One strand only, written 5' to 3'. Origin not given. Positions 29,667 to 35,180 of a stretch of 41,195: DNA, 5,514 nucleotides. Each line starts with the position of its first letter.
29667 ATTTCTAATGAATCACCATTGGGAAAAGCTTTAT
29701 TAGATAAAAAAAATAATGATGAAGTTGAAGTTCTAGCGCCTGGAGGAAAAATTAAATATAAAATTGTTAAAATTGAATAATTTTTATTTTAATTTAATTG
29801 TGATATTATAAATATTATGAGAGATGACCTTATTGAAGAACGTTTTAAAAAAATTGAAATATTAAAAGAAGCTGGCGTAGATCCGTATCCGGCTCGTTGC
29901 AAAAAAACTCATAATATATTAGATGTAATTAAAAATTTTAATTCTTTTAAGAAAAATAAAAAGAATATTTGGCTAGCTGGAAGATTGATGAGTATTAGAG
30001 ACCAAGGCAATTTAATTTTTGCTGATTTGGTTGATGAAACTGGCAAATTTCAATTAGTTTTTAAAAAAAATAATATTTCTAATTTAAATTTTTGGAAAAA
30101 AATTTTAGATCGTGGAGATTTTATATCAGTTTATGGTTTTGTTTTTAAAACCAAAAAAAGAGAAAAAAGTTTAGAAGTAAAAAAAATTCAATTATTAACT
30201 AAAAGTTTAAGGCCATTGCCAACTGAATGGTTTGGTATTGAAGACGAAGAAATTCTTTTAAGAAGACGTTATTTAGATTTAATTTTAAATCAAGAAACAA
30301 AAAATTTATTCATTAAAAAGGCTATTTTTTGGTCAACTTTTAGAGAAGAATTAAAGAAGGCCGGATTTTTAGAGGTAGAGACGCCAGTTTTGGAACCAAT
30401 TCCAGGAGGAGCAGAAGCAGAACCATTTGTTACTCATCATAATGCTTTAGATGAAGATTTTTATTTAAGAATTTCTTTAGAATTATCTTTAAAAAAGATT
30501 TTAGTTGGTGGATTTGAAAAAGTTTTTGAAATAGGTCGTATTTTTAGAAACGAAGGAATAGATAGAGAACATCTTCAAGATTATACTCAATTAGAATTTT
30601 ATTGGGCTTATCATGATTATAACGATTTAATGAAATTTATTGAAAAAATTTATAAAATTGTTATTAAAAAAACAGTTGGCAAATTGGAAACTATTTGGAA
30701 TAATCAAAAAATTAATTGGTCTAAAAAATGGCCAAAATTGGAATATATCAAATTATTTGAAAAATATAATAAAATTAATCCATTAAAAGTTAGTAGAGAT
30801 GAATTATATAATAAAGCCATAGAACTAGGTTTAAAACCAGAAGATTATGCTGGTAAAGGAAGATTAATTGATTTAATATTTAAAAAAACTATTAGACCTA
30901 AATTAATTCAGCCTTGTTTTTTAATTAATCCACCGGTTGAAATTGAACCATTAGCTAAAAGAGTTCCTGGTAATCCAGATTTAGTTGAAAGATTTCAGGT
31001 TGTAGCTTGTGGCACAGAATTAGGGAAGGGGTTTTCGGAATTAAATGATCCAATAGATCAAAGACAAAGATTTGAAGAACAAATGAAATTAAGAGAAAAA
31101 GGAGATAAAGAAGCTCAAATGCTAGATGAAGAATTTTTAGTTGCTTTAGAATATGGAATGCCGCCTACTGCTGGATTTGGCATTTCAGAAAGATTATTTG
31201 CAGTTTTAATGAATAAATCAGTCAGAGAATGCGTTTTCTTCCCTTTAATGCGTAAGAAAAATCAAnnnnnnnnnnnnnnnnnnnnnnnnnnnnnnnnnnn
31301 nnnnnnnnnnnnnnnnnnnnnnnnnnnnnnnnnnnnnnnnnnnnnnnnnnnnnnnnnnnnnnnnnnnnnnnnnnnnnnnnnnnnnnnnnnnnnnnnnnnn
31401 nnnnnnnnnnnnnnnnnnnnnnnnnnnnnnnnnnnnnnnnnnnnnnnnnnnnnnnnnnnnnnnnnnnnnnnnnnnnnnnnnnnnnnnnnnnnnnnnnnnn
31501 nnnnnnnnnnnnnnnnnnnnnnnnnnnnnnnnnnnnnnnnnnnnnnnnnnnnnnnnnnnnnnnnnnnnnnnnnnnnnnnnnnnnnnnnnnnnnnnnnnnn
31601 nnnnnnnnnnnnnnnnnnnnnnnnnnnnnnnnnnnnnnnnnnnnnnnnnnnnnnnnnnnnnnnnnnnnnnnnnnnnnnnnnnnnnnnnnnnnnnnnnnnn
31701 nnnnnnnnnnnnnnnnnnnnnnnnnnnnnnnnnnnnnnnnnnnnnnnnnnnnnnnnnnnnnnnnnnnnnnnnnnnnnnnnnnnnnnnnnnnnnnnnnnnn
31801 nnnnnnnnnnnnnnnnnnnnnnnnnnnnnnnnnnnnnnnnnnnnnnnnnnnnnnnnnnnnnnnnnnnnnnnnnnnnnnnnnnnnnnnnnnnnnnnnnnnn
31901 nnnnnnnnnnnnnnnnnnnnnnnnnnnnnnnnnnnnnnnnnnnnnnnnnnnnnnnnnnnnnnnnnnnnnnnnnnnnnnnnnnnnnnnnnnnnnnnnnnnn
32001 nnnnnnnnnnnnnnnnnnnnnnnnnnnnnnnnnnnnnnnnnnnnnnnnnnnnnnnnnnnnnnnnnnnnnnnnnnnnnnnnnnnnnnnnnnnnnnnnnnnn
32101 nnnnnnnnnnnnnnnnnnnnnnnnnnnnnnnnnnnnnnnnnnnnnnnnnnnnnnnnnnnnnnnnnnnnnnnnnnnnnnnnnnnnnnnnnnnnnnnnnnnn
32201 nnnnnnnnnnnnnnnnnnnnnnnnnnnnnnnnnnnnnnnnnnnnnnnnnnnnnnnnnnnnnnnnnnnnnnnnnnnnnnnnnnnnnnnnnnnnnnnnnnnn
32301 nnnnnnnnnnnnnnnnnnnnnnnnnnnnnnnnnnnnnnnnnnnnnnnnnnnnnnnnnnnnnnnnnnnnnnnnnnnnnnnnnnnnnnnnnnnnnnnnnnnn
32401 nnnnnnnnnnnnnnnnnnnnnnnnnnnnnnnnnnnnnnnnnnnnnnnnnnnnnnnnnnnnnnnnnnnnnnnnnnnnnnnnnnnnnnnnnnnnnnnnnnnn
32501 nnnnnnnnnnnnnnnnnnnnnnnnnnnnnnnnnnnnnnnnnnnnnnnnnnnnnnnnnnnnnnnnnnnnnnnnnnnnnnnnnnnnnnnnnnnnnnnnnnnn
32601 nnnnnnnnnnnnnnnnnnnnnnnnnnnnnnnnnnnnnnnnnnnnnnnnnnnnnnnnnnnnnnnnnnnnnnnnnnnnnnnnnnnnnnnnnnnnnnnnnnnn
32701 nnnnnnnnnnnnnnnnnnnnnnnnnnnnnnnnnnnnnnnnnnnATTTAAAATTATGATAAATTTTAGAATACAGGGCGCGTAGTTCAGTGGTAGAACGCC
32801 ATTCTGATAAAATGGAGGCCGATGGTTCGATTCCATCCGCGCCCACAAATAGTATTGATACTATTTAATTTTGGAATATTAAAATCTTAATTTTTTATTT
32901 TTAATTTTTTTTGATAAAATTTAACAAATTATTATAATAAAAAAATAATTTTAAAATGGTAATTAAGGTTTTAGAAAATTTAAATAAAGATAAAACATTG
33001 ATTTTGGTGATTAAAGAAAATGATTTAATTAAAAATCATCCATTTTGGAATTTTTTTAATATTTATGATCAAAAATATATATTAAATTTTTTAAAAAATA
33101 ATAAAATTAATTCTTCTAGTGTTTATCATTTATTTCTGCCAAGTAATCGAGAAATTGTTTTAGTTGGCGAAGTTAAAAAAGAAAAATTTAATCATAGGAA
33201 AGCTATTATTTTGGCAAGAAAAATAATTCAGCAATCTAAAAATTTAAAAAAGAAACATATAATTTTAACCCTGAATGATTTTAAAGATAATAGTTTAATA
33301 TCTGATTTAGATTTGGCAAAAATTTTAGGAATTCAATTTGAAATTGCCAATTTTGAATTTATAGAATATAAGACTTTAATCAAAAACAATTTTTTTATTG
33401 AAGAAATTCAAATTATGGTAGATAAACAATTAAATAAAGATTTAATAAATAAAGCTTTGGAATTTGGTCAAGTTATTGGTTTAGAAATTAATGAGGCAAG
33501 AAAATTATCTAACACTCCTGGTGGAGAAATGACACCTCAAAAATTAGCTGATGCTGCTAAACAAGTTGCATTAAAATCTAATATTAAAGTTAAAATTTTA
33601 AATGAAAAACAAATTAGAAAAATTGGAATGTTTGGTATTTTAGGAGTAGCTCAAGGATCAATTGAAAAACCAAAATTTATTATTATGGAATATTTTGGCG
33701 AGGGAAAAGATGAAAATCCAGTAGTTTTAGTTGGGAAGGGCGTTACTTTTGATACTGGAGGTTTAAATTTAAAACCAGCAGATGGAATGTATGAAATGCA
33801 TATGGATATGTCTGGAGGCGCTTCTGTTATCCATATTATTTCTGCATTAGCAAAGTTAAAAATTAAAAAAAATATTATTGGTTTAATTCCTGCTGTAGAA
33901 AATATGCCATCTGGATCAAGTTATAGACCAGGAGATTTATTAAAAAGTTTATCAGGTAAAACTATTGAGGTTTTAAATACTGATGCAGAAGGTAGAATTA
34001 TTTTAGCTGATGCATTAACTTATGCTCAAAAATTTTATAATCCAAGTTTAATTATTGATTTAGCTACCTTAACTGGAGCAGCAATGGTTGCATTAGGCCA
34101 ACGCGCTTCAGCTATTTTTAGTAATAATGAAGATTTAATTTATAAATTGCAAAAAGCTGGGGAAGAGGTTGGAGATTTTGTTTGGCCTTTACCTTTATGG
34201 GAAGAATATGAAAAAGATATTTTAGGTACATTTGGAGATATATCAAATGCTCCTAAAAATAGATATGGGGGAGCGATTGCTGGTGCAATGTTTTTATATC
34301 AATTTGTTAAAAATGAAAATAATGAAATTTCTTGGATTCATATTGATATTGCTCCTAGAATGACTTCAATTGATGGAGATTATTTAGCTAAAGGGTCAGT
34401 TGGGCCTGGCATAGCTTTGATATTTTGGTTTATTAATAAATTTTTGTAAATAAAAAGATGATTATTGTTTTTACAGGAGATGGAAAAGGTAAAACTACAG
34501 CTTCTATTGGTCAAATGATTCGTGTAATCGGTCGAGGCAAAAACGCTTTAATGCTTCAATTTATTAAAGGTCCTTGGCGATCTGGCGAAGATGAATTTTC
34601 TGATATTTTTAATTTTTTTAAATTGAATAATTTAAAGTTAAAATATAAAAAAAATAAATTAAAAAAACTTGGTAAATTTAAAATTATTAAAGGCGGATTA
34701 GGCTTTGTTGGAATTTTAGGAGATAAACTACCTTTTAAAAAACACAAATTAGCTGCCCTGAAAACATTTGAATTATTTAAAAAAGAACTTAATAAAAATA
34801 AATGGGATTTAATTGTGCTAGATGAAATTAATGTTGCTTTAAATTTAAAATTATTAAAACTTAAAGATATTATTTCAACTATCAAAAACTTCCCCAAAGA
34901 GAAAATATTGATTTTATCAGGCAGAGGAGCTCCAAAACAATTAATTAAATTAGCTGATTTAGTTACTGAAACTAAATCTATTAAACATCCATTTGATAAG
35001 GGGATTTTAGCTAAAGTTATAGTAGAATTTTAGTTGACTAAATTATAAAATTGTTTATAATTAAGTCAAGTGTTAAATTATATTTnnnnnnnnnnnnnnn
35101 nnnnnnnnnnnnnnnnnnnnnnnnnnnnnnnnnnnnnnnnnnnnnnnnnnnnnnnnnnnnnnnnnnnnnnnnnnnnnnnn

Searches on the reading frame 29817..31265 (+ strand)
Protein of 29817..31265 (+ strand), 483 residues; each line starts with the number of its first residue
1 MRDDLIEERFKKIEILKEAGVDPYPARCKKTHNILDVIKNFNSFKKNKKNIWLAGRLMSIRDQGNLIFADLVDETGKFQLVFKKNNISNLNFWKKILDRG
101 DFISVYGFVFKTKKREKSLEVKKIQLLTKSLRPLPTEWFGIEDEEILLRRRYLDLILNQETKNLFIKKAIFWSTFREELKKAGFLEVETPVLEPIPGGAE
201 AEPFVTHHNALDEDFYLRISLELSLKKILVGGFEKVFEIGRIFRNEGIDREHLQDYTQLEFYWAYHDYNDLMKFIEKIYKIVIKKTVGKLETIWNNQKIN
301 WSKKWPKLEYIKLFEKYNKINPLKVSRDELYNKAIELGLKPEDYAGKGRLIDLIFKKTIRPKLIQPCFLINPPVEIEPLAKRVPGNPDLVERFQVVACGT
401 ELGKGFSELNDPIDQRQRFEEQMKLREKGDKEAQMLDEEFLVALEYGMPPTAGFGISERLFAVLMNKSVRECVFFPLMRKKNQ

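Call 72: search_protein_families(library=pfam, proteins=[window:29817-31265:+], max_evalue=0.001)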
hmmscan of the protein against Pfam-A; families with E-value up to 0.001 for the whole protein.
window:29817-31265:+ (483 aa): 4 families
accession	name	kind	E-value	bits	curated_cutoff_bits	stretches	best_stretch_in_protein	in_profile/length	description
PF00152.25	tRNA-synt_2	-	5.5e-70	236.3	25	1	143-478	1-307/308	tRNA synthetases class II (D, K and N)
PF01336.31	tRNA_anti-codon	-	2.2e-16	60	27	1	51-127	1-75/75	OB-fold nucleic acid binding domain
PF01409.25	tRNA-synt_2d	-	8.3e-05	22.6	19.8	1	235-283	104-154/246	tRNA synthetases class II core domain (F)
PF16100.11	RMI2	-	0.00021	21.5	29.4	1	48-130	38-117/132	RecQ-mediated genome instability protein 2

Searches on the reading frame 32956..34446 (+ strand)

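Call 72: search_protein_families(library=pfam, proteins=[window:32956-34446:+], max_evalue=0.001)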
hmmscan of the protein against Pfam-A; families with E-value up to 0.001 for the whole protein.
window:32956-34446:+ (497 aa): 2 families
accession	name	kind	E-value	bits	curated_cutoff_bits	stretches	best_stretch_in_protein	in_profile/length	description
PF00883.26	Peptidase_M17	-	9.5e-114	380.3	25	1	180-488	2-308/310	Cytosol aminopeptidase family, catalytic domain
PF02789.23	Peptidase_M17_N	-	0.00039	20.8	23.4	0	58-140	43-127/129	Cytosol aminopeptidase family, N-terminal domain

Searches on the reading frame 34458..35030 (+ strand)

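Call 3: search_protein_families(library=pfam, proteins=[window:34458-35030:+], max_evalue=1)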
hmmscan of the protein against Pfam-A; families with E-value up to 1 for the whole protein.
window:34458-35030:+ (191 aa): 2 families
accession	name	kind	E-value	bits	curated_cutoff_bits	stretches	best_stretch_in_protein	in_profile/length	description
PF02572.21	CobA_CobO_BtuR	-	1.5e-46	159.1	25.7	1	1-191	4-172/172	ATP:corrinoid adenosyltransferase BtuR/CobO/CobP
PF02374.21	ArsA_ATPase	-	0.081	12.6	24.3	0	103-142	112-151/305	Anion-transporting ATPase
